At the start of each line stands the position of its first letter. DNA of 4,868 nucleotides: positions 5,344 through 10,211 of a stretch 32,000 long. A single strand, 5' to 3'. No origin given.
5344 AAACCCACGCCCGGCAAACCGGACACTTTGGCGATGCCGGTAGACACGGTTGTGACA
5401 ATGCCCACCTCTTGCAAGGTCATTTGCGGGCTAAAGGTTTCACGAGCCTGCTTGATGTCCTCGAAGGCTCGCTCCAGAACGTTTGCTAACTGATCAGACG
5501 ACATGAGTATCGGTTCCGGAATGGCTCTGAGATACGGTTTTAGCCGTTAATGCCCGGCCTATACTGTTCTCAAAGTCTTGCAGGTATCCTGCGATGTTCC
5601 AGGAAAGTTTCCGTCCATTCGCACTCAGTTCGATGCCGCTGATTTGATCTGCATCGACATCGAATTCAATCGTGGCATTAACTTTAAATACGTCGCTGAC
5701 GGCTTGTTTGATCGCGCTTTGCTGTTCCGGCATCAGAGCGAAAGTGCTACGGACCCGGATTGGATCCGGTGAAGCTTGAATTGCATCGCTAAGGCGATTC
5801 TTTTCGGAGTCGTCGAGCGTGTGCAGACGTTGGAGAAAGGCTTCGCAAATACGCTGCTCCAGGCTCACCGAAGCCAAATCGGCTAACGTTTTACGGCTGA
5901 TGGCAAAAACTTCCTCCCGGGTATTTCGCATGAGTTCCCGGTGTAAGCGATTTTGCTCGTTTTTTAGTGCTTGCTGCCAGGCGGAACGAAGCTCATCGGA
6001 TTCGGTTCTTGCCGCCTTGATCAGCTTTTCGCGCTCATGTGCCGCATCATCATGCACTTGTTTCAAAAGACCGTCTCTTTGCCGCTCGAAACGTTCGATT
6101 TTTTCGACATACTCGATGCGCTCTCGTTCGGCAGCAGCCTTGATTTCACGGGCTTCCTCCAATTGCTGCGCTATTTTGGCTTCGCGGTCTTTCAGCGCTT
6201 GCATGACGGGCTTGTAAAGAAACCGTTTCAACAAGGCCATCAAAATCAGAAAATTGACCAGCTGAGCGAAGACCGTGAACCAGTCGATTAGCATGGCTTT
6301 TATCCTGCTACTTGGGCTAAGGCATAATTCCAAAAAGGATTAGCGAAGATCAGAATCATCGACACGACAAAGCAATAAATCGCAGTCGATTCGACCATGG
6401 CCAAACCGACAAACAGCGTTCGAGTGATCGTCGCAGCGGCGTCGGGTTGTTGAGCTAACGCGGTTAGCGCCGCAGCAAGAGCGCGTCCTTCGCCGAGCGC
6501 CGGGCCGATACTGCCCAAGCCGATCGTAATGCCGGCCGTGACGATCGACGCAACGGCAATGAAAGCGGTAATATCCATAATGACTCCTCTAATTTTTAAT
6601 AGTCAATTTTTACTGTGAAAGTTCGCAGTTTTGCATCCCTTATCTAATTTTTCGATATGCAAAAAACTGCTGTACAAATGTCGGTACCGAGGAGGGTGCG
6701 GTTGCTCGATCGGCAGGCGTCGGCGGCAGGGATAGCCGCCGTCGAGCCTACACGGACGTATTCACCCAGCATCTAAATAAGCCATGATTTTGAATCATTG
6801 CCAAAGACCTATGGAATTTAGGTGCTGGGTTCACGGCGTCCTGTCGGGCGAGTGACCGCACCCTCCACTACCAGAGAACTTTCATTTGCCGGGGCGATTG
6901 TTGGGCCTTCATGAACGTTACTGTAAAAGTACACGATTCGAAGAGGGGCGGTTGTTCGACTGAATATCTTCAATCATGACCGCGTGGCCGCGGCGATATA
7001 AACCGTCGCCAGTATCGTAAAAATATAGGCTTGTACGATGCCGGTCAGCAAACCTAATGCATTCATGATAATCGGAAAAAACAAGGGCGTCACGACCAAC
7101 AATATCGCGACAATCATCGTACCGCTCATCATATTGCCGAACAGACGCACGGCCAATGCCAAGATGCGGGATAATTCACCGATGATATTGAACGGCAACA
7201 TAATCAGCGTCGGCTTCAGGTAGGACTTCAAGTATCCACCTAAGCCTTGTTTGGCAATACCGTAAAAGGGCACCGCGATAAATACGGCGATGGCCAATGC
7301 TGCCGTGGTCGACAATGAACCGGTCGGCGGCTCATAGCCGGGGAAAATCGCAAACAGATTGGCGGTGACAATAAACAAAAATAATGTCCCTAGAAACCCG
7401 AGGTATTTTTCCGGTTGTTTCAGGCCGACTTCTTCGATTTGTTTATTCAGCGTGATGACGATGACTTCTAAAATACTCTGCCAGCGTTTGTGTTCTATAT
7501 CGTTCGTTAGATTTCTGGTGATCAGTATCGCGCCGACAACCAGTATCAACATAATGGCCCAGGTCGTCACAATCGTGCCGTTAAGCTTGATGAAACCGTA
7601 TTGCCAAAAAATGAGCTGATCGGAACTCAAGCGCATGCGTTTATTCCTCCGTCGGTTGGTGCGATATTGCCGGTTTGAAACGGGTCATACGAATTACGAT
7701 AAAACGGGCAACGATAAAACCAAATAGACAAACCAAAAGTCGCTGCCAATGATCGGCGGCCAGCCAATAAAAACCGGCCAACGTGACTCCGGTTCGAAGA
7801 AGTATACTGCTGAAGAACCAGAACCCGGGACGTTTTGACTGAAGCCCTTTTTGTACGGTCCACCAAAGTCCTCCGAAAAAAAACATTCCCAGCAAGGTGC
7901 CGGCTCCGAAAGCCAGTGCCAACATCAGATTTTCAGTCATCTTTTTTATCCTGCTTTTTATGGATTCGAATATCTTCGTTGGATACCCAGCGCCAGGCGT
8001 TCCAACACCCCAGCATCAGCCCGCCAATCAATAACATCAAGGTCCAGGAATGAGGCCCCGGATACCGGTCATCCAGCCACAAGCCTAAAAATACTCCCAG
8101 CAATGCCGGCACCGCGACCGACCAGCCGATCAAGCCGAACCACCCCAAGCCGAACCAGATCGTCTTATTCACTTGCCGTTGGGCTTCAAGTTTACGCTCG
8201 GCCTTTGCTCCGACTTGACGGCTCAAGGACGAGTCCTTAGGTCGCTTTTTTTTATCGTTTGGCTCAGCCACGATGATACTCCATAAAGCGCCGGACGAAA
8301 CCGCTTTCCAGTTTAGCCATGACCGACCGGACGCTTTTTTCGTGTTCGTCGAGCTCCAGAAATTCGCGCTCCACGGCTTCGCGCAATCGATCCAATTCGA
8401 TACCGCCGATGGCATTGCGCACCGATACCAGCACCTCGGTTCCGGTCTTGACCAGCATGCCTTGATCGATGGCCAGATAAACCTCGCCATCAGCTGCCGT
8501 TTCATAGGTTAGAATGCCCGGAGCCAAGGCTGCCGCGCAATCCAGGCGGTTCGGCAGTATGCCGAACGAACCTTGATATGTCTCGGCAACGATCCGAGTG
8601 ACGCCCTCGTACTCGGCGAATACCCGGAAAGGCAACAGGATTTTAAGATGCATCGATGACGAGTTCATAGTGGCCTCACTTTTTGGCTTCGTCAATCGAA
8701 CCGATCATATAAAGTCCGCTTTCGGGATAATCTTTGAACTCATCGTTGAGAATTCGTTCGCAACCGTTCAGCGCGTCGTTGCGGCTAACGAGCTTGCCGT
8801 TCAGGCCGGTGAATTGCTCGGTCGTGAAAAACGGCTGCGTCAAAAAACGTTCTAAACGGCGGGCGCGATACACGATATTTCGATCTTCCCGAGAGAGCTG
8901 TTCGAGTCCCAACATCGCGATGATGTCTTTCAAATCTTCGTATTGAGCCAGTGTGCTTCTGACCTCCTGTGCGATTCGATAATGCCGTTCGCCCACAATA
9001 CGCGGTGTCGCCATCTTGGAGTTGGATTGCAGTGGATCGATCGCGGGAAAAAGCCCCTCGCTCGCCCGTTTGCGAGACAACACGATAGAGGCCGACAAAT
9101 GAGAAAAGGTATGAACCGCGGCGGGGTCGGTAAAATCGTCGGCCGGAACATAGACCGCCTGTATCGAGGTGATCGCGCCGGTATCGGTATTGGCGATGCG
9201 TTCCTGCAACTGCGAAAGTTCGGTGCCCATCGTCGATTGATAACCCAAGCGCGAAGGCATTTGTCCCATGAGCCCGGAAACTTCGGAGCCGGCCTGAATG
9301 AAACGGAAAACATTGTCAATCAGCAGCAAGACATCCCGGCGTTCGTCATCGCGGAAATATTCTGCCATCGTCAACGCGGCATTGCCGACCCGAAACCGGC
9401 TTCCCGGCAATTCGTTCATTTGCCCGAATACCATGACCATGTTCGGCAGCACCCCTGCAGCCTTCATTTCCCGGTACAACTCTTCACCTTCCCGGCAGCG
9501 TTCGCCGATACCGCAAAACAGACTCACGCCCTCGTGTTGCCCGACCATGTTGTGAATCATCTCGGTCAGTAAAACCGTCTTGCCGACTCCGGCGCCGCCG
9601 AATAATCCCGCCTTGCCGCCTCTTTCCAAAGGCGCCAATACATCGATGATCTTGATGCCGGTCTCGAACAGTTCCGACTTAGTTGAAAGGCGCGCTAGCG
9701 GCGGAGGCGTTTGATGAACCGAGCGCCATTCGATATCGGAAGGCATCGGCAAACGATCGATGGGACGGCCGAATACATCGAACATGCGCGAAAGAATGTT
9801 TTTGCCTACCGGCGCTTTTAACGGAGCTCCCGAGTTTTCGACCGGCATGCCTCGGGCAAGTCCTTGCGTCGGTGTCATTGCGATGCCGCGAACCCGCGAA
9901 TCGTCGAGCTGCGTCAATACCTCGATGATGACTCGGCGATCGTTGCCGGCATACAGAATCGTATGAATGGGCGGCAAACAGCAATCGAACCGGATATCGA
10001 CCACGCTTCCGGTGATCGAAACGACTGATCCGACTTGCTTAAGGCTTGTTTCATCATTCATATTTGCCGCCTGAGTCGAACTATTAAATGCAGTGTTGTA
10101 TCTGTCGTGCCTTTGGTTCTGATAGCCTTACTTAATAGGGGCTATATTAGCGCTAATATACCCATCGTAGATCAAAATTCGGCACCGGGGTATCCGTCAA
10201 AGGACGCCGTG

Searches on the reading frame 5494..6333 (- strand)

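Call 56: search_protein_families(library=pfam, proteins=[window:5494-6333:-], max_evalue=0.00001)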
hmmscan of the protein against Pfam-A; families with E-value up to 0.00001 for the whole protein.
window:5494-6333:- (279 aa): 1 family
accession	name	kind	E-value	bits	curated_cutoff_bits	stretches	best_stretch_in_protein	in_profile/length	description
PF00430.23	ATP-synt_B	-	4.3e-15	56.4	28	1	20-147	1-124/132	ATP synthase B/B' CF(0)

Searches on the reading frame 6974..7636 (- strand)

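Call 56: search_protein_families(library=pfam, proteins=[window:6974-7636:-], max_evalue=0.00001)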
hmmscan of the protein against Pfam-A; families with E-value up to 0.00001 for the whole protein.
window:6974-7636:- (220 aa): 1 family
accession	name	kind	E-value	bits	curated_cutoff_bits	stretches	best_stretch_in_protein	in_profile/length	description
PF00119.25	ATP-synt_A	-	4.2e-45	154.7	33.9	1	22-214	1-216/217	ATP synthase A chain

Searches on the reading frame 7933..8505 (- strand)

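Call 56: search_protein_families(library=pfam, proteins=[window:7933-8505:-], max_evalue=0.00001)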
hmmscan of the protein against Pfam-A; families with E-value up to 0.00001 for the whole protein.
window:7933-8505:- (190 aa): 1 family
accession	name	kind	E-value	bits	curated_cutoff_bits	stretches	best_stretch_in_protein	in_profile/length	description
PF09527.15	ATPase_gene1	-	5.4e-15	55.6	26.6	1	121-173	2-54/54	Putative F0F1-ATPase subunit Ca2+/Mg2+ transporter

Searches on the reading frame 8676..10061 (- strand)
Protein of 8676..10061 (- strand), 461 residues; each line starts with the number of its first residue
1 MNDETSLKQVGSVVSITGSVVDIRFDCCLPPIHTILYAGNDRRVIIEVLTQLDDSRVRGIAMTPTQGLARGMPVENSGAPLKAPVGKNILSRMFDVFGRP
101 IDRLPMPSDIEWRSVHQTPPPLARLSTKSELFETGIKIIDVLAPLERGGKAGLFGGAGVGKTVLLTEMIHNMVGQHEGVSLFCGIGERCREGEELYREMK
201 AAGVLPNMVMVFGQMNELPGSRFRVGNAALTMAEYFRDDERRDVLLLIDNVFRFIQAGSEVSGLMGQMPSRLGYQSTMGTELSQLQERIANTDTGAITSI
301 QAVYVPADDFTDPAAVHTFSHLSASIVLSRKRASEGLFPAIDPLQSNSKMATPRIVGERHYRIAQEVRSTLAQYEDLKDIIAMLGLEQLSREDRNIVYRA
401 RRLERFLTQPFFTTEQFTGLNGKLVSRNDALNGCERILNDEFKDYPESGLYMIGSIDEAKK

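Call 56: search_protein_families(library=pfam, proteins=[window:8676-10061:-], max_evalue=0.00001)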
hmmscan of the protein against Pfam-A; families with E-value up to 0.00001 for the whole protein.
window:8676-10061:- (461 aa): 3 families
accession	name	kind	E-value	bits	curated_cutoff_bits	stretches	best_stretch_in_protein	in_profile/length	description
PF00006.31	ATP-synt_ab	-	2.2e-70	237.1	29.5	1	135-348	1-213/213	ATP synthase alpha/beta family, nucleotide-binding domain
PF22919.1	ATP-synt_VA_C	-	1.9e-12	47.5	24.7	1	354-422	6-76/101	C-terminal domain of V and A type ATP synthase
PF02874.29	ATP-synt_ab_N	-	8.1e-10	39.5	20.9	1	13-78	1-69/69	ATP synthase alpha/beta family, beta-barrel domain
